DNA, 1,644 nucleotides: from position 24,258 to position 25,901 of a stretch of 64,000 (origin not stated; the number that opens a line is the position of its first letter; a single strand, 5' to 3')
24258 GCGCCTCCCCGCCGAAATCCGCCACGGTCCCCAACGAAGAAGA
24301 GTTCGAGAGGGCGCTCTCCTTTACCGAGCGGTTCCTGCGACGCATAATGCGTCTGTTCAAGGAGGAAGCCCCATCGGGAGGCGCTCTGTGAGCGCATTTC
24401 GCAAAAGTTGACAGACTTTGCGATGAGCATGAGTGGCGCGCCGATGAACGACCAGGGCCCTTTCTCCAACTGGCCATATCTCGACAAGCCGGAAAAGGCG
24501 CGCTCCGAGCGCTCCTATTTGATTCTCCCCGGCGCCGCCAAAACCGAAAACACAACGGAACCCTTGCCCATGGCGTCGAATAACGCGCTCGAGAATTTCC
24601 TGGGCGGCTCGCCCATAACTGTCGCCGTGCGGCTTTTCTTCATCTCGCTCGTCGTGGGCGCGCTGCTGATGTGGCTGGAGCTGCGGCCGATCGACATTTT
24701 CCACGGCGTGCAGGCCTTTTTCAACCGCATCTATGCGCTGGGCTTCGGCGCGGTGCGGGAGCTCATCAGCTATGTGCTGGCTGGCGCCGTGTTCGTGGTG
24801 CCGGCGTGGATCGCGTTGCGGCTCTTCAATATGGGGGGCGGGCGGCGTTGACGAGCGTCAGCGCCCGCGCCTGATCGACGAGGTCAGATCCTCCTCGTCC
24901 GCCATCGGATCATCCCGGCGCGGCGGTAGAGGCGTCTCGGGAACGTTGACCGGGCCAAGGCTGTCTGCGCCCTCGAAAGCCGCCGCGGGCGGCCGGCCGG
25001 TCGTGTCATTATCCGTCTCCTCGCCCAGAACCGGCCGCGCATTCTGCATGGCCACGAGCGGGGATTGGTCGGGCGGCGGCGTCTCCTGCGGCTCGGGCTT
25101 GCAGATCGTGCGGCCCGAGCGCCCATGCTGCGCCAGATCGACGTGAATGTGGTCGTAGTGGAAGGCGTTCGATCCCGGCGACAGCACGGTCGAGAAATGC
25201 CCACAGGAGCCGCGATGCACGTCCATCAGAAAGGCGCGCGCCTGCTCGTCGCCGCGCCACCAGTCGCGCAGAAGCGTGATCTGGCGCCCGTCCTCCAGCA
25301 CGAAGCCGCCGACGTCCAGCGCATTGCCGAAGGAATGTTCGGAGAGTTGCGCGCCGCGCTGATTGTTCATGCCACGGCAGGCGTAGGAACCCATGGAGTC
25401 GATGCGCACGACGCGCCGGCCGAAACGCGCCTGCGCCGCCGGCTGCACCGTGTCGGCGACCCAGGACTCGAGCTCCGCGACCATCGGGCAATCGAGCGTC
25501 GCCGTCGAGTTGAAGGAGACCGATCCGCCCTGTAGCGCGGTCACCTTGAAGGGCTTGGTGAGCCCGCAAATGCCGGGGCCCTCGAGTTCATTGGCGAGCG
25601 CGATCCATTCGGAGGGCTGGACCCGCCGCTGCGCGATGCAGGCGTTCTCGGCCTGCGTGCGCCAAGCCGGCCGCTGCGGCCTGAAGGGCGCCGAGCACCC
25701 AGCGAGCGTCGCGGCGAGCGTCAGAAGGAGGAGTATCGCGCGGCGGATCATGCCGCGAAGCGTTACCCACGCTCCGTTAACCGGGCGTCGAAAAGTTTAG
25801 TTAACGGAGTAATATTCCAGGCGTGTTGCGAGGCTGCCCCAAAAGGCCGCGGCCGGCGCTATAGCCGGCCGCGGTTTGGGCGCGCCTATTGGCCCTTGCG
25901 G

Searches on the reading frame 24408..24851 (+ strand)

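Call 89: search_protein_families(library=pfam, proteins=[window:24408-24851:+], max_evalue=0.01)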
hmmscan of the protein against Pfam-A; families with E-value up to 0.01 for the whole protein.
window:24408-24851:+ (147 aa): 1 family
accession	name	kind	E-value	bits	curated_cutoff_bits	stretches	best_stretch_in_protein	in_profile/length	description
PF20061.4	DUF6460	-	2.3e-11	43.7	26.7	1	108-143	1-36/36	Domain of unknown function (DUF6460)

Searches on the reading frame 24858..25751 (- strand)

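Call 89: search_protein_families(library=pfam, proteins=[window:24858-25751:-], max_evalue=0.01)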
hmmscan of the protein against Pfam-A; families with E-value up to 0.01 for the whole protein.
window:24858-25751:- (297 aa): 1 family
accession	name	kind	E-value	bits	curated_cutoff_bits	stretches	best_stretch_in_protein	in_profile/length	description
PF06904.17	Extensin-like_C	-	1.5e-57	195.1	25.4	1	37-218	2-176/176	Extensin-like protein C-terminus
